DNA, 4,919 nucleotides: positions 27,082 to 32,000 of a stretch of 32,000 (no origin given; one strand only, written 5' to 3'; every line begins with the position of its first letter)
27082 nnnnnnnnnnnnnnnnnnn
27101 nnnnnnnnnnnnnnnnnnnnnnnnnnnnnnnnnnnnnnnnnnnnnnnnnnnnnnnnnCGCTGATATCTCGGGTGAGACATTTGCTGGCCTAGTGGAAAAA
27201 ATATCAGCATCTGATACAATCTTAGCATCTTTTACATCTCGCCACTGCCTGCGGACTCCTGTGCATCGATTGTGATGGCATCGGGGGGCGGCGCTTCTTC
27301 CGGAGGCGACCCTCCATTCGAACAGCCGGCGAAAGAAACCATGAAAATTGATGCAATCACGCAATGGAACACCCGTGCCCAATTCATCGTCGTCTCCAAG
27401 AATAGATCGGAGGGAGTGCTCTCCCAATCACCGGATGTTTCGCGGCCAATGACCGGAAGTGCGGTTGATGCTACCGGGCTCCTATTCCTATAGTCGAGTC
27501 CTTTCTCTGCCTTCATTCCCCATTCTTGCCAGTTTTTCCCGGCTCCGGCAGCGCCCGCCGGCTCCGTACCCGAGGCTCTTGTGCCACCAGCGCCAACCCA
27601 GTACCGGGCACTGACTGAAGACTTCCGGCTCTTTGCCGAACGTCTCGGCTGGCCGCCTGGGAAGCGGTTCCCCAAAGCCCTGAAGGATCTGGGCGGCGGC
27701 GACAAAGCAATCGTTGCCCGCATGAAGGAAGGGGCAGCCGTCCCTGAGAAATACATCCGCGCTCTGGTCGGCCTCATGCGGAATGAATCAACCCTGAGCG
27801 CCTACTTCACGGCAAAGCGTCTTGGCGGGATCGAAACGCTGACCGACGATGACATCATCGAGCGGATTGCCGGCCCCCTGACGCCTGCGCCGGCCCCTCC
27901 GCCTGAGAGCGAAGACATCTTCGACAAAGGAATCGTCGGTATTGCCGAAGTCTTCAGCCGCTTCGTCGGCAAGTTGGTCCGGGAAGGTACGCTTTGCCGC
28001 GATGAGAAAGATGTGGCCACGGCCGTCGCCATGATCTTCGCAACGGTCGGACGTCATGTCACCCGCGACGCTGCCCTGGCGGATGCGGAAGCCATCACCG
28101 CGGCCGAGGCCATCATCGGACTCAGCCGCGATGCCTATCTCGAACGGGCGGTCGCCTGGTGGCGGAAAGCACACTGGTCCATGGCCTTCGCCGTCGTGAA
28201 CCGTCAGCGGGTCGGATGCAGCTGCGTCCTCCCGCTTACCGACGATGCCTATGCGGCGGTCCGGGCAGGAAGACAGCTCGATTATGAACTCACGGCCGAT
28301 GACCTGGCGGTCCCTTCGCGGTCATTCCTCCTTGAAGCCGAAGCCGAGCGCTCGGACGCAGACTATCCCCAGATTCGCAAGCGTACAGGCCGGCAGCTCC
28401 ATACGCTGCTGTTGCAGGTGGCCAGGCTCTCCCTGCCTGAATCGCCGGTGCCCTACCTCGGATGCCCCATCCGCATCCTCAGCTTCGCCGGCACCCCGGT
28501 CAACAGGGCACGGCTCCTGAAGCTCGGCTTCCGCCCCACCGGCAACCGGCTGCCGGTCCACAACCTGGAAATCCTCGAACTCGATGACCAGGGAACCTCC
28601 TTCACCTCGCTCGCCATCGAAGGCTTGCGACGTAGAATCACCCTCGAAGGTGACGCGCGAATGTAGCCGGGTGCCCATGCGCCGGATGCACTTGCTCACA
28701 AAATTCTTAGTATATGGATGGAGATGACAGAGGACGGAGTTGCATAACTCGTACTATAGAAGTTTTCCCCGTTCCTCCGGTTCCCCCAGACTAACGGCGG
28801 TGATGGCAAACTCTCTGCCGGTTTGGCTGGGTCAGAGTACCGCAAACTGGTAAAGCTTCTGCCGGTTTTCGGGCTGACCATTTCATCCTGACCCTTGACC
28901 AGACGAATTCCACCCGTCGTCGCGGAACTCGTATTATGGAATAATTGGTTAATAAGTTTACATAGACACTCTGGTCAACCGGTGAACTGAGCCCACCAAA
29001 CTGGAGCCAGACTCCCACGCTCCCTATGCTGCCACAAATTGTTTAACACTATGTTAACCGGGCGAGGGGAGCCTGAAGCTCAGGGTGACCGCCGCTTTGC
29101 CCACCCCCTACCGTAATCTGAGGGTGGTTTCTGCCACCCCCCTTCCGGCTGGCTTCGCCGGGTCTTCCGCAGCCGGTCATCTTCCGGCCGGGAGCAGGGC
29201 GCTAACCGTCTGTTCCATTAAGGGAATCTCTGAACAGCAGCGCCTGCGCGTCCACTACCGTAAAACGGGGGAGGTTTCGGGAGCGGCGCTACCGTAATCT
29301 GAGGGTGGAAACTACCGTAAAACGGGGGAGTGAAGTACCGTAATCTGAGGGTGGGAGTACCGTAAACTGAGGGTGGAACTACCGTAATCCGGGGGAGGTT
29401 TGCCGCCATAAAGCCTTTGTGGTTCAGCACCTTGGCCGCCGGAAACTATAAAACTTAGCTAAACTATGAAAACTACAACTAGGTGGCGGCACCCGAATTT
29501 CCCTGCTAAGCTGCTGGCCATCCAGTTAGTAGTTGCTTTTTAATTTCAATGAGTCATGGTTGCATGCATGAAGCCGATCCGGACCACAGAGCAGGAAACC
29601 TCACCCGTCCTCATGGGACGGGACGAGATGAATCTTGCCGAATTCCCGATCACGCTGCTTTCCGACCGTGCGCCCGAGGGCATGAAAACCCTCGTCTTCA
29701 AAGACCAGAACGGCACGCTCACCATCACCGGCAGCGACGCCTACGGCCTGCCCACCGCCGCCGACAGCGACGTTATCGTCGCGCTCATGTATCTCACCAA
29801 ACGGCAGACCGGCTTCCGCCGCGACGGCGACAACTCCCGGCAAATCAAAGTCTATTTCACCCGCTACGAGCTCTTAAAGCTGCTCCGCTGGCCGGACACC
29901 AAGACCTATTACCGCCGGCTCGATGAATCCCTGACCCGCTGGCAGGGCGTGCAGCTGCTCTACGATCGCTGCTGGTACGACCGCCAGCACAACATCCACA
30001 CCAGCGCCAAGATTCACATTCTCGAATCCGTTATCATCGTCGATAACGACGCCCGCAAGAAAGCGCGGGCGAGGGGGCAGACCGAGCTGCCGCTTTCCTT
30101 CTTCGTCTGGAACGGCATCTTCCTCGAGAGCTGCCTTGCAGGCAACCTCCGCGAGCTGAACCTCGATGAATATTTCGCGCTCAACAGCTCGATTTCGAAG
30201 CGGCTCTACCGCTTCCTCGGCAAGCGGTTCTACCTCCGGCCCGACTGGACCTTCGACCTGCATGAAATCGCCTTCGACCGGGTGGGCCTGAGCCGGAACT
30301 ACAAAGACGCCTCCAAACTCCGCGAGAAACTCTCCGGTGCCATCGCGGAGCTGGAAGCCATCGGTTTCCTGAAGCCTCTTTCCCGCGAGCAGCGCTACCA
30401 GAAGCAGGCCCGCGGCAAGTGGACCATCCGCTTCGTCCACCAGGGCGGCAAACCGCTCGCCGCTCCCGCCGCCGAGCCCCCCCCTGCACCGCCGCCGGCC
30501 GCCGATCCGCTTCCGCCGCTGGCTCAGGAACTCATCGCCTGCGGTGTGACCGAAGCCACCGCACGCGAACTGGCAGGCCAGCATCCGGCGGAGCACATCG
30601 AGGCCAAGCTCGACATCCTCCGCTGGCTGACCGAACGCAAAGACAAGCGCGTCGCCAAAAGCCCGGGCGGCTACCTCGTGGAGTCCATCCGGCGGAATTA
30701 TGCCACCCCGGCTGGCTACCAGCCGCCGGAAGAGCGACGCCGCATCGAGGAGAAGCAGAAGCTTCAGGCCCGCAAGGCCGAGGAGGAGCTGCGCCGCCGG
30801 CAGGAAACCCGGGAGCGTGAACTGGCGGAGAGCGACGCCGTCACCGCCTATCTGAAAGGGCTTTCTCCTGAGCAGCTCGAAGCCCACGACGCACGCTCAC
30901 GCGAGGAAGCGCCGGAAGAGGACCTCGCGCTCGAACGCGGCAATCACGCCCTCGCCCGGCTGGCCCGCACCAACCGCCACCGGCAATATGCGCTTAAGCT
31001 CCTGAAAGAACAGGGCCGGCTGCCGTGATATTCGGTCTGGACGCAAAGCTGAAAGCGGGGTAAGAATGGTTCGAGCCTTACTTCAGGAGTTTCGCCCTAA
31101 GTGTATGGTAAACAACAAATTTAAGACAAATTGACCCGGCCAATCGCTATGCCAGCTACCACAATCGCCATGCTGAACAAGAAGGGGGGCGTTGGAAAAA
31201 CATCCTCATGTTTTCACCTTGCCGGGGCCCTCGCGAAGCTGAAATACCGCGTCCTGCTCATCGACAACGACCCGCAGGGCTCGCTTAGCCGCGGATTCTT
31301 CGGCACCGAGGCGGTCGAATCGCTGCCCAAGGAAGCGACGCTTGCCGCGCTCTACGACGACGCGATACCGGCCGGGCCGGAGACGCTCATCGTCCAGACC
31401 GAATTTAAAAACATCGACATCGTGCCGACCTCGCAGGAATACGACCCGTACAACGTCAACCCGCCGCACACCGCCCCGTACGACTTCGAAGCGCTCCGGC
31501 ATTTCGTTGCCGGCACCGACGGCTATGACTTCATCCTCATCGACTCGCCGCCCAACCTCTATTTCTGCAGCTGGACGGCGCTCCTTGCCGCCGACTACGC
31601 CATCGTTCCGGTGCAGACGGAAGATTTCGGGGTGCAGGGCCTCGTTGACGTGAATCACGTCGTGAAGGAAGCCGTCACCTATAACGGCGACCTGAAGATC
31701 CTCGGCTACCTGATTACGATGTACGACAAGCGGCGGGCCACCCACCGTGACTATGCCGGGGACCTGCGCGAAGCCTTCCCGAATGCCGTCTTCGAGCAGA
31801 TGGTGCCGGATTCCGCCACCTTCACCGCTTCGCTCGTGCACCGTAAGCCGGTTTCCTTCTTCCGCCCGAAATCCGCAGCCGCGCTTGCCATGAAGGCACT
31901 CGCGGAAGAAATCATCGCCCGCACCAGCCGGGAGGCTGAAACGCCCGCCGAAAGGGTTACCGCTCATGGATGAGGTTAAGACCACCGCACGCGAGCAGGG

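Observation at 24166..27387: Very AT-rich three-gene envelope module of unknown family (mini-lipoprotein, 853-aa glycine-zipper/TPR-like/PDZ-like protein, glycine-zipper membrane protein)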

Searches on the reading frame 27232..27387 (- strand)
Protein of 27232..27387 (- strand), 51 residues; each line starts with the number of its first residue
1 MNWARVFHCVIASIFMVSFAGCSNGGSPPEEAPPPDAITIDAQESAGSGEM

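Call 4: search_protein_families(library=pfam, proteins=[window:27232-27387:-], max_evalue=0.1)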
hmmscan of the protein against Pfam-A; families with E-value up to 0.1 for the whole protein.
window:27232-27387:- (51 aa): 1 family
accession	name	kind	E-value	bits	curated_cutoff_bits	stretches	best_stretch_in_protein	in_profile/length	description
PF24381.1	DUF7537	-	0.085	12.8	31.7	1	10-33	4-27/258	Family of unknown function (DUF7537)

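Call 5: search_protein_families(library=padloc, proteins=[window:27232-27387:-], max_evalue=0.01)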
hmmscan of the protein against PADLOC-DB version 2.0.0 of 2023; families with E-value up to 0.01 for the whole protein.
window:27232-27387:- (51 aa): 0 families

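Call 6: search_protein_families(library=ncbifam, proteins=[window:27232-27387:-], max_evalue=0.1)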
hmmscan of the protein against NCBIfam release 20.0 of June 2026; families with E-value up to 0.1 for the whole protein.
window:27232-27387:- (51 aa): 2 families
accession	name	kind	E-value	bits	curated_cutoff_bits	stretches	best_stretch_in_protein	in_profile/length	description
NF050142.1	PG1828_fam_lipo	equivalog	0.0087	16.8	50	1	7-32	5-29/59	PG1828 family lipoprotein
NF058595.1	invert_tail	domain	0.045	14.1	37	1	2-32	52-85/113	lipo-invert putative C-terminal anchoring domain-containing protein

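Call 81: search_protein_families(library=phrogs, proteins=[window:27232-27387:-], max_evalue=0.01)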
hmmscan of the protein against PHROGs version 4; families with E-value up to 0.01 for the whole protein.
window:27232-27387:- (51 aa): 1 family
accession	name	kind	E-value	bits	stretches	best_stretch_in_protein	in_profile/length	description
phrog_456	-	lysis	0.0051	17.5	1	2-45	6-51/102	Rz-like spanin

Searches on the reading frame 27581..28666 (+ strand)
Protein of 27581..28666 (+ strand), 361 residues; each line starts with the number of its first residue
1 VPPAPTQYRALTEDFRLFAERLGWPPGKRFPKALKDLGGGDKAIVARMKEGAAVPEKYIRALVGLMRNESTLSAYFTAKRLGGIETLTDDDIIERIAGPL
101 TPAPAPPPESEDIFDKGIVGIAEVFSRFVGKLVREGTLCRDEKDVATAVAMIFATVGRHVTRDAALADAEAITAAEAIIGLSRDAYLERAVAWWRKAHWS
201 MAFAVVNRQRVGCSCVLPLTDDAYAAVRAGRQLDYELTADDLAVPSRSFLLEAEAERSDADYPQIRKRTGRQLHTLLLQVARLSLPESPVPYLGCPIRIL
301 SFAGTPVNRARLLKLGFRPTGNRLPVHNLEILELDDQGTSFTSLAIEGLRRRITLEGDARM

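Call 4: search_protein_families(library=pfam, proteins=[window:27581-28666:+], max_evalue=0.1)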
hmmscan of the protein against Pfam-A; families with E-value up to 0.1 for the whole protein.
window:27581-28666:+ (361 aa): 0 families

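Call 5: search_protein_families(library=padloc, proteins=[window:27581-28666:+], max_evalue=0.01)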
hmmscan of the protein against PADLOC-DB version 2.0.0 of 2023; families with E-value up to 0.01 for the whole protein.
window:27581-28666:+ (361 aa): 0 families

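Call 6: search_protein_families(library=ncbifam, proteins=[window:27581-28666:+], max_evalue=0.1)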
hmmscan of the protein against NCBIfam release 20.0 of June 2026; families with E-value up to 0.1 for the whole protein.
window:27581-28666:+ (361 aa): 1 family
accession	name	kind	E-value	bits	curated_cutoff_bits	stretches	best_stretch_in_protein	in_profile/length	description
NF041311.1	Sig_rec_Srp19_Halo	equivalog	0.039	14.4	140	0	155-201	18-64/93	signal recognition particle subunit SRP19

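Call 81: search_protein_families(library=phrogs, proteins=[window:27581-28666:+], max_evalue=0.01)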
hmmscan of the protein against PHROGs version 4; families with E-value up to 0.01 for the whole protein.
window:27581-28666:+ (361 aa): 0 families

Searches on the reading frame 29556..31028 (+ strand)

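Call 45: search_protein_families(library=pfam, proteins=[window:29556-31028:+], max_evalue=0.01)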
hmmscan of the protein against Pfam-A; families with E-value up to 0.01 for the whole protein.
window:29556-31028:+ (490 aa): 2 families
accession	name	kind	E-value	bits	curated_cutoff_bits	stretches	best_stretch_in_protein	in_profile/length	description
PF10134.15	RPA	-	1.2e-15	58.2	27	1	22-253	1-211/228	Replication initiator protein A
PF01051.27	Rep3_N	-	0.0069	17.2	22.4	0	77-221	26-140/141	Initiator Replication protein, WH1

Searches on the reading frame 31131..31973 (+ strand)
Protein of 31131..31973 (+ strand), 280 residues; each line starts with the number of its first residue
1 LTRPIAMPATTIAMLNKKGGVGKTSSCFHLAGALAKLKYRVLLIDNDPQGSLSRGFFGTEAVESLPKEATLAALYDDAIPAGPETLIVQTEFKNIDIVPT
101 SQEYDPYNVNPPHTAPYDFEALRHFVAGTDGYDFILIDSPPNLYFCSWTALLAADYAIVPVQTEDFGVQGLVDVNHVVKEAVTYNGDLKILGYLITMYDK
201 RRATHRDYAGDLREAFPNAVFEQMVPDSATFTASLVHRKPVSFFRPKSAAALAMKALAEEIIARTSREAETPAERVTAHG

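Call 45: search_protein_families(library=pfam, proteins=[window:31131-31973:+], max_evalue=0.01)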
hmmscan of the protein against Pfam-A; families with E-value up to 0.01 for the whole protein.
window:31131-31973:+ (280 aa): 7 families
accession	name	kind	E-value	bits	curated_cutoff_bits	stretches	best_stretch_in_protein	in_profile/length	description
PF13614.12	AAA_31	-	3.3e-32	112.3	27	1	10-189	2-176/177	AAA domain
PF01656.29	CbiA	-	3.9e-21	75.7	25.4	1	12-234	1-118/125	CobQ/CobB/MinD/ParA nucleotide binding domain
PF06564.18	CBP_BcsQ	-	4.7e-08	33.3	21.3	1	13-259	5-231/234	Cellulose biosynthesis protein BcsQ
PF09140.17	MipZ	-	5.2e-07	29.7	20.7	1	12-57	3-48/262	ATPase MipZ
PF10609.15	ParA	-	1.3e-06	28.5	27.1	1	11-141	5-121/246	NUBPL iron-transfer P-loop NTPase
PF02374.21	ArsA_ATPase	-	1.8e-06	27.9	24.3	1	12-56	3-47/305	Anion-transporting ATPase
PF00142.24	Fer4_NifH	-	0.00015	21.8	25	0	17-65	7-55/271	4Fe-4S iron sulfur cluster binding proteins, NifH/frxC family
